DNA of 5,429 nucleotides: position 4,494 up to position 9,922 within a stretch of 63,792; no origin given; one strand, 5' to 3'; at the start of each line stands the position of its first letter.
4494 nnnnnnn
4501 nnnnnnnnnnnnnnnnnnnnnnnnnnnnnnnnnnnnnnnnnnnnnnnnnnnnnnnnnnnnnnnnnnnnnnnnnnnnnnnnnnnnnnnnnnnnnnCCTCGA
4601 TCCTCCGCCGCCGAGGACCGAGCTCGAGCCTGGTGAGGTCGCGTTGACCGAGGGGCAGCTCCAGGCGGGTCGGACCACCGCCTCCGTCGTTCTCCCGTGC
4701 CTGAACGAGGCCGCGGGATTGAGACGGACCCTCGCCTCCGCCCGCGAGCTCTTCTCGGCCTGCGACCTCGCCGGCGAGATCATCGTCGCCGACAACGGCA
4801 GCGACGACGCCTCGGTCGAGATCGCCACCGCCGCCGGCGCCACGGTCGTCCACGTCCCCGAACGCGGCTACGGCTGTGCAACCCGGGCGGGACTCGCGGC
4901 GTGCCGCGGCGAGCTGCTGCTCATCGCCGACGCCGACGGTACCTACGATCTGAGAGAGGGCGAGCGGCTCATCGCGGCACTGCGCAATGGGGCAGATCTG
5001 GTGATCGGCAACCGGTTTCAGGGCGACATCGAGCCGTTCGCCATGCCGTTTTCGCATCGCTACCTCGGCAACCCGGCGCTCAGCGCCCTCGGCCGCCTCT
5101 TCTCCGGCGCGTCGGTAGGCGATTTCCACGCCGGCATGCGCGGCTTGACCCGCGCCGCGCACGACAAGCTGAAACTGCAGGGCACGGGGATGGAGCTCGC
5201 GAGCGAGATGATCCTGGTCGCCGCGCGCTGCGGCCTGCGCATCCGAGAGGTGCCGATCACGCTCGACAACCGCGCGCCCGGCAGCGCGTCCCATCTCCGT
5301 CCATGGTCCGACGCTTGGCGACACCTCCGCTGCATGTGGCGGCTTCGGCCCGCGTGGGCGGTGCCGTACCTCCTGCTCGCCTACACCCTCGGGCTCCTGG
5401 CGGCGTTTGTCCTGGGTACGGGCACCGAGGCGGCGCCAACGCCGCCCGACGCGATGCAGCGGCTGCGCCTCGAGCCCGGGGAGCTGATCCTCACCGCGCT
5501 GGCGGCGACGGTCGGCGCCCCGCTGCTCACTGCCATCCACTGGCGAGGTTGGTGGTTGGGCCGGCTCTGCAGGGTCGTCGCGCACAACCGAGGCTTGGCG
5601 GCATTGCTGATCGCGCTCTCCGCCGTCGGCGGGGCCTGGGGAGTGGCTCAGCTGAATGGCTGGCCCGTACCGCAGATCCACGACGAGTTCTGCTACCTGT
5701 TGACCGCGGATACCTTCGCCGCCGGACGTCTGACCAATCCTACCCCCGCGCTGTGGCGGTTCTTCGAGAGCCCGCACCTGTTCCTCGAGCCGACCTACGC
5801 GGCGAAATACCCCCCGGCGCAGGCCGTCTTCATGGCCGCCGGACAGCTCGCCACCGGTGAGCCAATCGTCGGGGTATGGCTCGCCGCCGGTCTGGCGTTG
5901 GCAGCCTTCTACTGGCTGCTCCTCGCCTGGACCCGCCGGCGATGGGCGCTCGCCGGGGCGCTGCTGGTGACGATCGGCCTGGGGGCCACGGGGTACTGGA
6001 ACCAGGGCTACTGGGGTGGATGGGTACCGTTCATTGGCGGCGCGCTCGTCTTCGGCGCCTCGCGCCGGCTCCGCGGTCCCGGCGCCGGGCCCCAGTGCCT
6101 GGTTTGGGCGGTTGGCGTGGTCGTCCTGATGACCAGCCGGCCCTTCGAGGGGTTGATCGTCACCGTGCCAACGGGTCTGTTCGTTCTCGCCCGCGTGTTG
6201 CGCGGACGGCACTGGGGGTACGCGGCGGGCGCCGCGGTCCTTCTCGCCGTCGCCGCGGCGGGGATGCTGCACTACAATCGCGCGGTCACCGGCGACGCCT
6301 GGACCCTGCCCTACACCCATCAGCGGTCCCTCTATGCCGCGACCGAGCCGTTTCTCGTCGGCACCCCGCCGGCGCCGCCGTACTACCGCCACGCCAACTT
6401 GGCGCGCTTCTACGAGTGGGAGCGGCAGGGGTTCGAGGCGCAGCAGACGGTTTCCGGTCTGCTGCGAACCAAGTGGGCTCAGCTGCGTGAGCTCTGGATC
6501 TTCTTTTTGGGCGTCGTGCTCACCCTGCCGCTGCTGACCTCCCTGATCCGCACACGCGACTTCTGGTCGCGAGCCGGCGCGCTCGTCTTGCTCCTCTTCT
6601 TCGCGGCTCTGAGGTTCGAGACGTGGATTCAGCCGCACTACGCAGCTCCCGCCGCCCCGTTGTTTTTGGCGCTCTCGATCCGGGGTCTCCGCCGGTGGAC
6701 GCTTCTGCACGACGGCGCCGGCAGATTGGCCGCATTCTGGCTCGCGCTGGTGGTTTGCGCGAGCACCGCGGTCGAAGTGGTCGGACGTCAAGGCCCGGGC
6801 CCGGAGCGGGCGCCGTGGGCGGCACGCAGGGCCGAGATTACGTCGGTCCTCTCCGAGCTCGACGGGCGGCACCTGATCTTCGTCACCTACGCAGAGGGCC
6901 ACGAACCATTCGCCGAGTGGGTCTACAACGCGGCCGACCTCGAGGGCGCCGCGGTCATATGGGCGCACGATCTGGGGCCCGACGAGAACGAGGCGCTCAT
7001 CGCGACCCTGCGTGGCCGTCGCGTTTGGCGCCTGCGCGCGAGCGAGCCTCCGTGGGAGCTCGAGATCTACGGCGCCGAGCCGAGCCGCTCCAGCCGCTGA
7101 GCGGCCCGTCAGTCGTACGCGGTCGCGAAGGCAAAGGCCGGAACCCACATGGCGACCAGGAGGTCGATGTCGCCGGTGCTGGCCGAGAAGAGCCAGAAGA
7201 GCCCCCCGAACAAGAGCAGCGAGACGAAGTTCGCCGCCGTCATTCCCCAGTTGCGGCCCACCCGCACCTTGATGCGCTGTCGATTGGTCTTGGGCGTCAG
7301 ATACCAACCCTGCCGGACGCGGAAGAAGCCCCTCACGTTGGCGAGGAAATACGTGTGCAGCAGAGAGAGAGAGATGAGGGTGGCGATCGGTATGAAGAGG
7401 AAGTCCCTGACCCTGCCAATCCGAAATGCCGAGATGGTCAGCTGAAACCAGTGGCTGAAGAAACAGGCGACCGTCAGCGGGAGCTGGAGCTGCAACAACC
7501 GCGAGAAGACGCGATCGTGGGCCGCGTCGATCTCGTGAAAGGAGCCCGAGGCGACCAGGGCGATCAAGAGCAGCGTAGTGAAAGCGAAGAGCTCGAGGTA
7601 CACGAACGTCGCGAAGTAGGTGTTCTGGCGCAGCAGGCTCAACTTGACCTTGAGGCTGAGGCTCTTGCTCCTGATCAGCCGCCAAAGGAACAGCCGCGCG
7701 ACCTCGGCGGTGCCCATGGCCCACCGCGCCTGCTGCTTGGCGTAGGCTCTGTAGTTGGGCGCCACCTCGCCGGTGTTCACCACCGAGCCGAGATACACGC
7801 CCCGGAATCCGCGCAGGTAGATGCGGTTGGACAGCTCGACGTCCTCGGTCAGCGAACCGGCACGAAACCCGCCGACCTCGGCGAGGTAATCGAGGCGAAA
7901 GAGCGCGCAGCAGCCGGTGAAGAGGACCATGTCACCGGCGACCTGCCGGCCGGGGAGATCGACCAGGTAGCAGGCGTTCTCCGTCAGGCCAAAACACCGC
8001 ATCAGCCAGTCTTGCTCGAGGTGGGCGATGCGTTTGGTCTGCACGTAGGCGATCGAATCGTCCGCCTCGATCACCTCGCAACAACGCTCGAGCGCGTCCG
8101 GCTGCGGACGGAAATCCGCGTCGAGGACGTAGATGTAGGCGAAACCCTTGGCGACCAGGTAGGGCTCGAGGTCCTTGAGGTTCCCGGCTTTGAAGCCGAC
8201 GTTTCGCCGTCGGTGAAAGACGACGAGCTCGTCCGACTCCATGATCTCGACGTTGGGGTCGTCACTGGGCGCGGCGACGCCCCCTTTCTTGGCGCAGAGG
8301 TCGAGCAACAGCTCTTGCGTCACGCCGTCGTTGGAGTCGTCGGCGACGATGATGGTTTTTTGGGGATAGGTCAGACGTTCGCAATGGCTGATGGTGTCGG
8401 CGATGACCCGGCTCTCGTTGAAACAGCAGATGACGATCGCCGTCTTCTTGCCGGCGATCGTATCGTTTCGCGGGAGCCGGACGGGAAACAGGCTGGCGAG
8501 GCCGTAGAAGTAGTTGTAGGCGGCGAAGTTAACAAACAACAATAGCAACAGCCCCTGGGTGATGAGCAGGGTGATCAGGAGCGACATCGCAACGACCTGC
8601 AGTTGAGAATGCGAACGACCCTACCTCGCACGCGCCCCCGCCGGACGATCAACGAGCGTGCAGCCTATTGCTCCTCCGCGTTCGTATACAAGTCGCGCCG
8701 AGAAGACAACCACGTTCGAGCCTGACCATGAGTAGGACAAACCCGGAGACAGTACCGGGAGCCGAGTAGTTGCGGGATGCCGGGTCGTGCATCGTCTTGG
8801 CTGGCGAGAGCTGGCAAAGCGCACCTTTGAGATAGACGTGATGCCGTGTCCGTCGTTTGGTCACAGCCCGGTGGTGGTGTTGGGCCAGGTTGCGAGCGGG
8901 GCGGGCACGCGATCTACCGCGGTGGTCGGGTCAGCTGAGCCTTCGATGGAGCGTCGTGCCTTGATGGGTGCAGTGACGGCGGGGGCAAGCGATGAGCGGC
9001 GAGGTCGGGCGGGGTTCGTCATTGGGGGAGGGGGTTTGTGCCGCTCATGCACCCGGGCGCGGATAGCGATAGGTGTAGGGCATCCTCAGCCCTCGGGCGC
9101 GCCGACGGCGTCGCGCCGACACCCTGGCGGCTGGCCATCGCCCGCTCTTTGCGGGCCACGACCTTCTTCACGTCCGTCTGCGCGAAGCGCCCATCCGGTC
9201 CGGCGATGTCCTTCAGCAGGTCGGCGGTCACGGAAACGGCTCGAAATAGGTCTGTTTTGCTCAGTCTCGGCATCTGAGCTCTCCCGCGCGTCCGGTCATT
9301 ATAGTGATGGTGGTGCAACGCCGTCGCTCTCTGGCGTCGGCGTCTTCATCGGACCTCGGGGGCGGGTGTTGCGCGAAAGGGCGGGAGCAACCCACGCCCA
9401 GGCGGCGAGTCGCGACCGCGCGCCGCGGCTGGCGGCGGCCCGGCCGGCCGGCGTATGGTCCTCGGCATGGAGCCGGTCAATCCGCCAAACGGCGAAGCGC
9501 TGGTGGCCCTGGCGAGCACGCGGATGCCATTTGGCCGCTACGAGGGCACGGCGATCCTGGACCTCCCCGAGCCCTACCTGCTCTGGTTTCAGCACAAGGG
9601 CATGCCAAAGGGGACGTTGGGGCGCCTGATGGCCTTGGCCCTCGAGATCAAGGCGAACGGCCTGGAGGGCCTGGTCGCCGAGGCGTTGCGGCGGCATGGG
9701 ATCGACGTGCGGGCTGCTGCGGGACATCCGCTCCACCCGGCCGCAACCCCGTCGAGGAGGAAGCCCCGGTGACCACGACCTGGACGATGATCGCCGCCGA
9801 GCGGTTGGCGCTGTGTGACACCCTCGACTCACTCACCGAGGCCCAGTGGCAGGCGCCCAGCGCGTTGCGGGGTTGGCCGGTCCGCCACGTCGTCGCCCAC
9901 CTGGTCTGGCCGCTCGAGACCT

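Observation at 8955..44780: R1: a dispersed, same-orientation 100-250-nt repeat family at the edges of accessory blocks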

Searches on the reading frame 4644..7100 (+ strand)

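Call 38: search_protein_families(library=pfam, max_evalue=0.001, proteins=[window:4644-7100:+])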
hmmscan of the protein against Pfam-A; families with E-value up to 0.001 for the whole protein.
window:4644-7100:+ (818 aa): 1 family
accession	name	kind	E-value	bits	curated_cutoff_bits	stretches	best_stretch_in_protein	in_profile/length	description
PF00535.33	Glycos_transf_2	-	1e-23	84.6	23.3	1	14-176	1-167/168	Glycosyl transferase family 2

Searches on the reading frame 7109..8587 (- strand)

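Call 18: search_protein_families(library=pfam, max_evalue=0.01, proteins=[window:7109-8587:-])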
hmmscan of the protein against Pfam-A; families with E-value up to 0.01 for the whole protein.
window:7109-8587:- (492 aa): 5 families
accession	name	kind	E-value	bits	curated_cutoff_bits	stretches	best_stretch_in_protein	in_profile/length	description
PF13632.12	Glyco_trans_2_3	-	9.1e-26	91.3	27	1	151-337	1-195/198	Glycosyl transferase family group 2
PF13641.12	Glyco_tranf_2_3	-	2.6e-18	67.3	27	1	49-292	3-230/230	Glycosyltransferase like family 2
PF00535.33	Glycos_transf_2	-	6.3e-15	55.9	23.3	1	51-238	2-167/168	Glycosyl transferase family 2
PF13506.12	Glyco_transf_21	-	7.7e-08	32.4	21.7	1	149-290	31-173/174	Glycosyl transferase family 21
PF03552.20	Cellulose_synt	-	0.00045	19.3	24.7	1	237-345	414-523/722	Cellulose synthase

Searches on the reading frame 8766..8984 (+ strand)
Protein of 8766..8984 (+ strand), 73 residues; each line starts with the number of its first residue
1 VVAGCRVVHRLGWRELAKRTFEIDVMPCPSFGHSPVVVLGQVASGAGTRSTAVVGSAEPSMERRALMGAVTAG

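Call 39: search_protein_families(library=ncbifam, max_evalue=1, proteins=[window:8787-8984:+])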
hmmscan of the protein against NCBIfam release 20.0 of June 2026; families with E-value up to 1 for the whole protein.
seq(66 aa): 0 families

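Call 40: search_protein_families(library=pfam, max_evalue=1, proteins=[window:8787-8984:+])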
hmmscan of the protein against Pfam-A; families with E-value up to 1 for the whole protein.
seq(66 aa): 1 family
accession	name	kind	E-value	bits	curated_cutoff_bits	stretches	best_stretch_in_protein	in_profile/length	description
PF25471.1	TM_PetC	-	0.069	13.4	37.1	1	50-66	3-19/48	Iron-sulfur subunit PetC transmembrane anchor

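Call 41: search_dna_similar(query=window:8766-8984:+, collection=plasmids, mode=protein, max_evalue=1, max_rows=8)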
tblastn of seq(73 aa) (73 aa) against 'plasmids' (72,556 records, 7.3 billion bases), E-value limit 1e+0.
Records with a match: 1; places in all: 1; records where one place covers at least 80% of the query: 0.
Best place of each record, by identity: <60% 1.
By first word of the organism name: Paenibacillus 1.
By predicted mobility (MOB-suite, as given by PLSDB): non-mobilizable 1.
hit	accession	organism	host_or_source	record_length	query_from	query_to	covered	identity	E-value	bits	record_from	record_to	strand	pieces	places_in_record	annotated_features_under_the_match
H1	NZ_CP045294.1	Paenibacillus guangzhouensis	cell culture,forest soil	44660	23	67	62%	39.1%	6e-1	34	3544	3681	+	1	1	murQ: N-acetylmuramic acid 6-phosphate etherase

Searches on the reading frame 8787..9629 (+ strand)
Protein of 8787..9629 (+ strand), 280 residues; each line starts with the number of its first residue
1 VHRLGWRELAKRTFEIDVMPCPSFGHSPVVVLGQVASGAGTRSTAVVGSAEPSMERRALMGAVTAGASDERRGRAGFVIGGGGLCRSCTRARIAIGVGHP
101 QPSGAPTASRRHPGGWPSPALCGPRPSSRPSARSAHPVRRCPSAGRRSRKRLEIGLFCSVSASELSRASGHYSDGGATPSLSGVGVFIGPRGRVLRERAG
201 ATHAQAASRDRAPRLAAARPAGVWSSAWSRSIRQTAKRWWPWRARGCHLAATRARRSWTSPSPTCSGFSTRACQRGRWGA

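Call 25: search_protein_families(library=pfam, max_evalue=0.01, proteins=[window:8787-9629:+])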
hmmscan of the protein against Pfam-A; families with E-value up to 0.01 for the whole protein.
window:8787-9629:+ (280 aa): 0 families

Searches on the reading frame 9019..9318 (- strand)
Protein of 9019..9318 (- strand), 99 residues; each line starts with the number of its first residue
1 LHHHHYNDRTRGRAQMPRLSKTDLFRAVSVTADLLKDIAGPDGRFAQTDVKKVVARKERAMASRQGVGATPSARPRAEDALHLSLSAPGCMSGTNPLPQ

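Call 18: search_protein_families(library=pfam, max_evalue=0.01, proteins=[window:9019-9318:-])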
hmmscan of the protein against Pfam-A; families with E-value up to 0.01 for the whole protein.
window:9019-9318:- (99 aa): 0 families

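Call 39: search_protein_families(library=ncbifam, max_evalue=1, proteins=[window:9022-9273:-])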
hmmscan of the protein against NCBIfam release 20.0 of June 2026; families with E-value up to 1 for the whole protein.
seq(84 aa): 1 family
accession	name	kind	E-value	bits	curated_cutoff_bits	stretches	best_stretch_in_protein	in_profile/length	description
TIGR02238.1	recomb_DMC1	equivalog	0.2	10.8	447.7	1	3-50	106-154/314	meiotic recombinase Dmc1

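Call 40: search_protein_families(library=pfam, max_evalue=1, proteins=[window:9022-9273:-])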
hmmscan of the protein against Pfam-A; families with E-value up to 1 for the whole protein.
seq(84 aa): 0 families

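Call 73: search_protein_families(library=padloc, max_evalue=0.1, proteins=[window:9022-9273:-])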
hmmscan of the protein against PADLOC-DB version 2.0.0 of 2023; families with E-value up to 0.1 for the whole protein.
seq(84 aa): 0 families

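Call 74: search_protein_families(library=phrogs, max_evalue=0.1, proteins=[window:9022-9273:-])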
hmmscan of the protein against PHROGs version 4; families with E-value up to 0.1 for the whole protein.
seq(84 aa): 0 families

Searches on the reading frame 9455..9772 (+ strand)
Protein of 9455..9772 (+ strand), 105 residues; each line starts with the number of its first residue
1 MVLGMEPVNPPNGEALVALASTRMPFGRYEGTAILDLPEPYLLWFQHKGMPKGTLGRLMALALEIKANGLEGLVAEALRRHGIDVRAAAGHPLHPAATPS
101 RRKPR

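Call 18: search_protein_families(library=pfam, max_evalue=0.01, proteins=[window:9455-9772:+])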
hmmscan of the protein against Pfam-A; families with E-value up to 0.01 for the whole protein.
window:9455-9772:+ (105 aa): 1 family
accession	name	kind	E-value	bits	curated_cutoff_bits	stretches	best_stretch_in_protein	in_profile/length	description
PF12843.12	QSregVF_b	-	5.5e-27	93.9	22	1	14-75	3-64/66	Putative quorum-sensing-regulated virulence factor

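Call 19: find_encoding_contigs(protein=window:9455-9772:+, flank=10000, max_places=10)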
Protein window:9455-9772:+ (105 aa): 1 contig read that carries it; 1 place shown.
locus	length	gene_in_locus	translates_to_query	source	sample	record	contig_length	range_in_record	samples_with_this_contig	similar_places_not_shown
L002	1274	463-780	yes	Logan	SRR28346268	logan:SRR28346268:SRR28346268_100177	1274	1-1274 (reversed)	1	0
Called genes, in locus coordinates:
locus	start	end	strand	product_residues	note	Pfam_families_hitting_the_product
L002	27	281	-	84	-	-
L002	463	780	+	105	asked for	PF12843:QSregVF_b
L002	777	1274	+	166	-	?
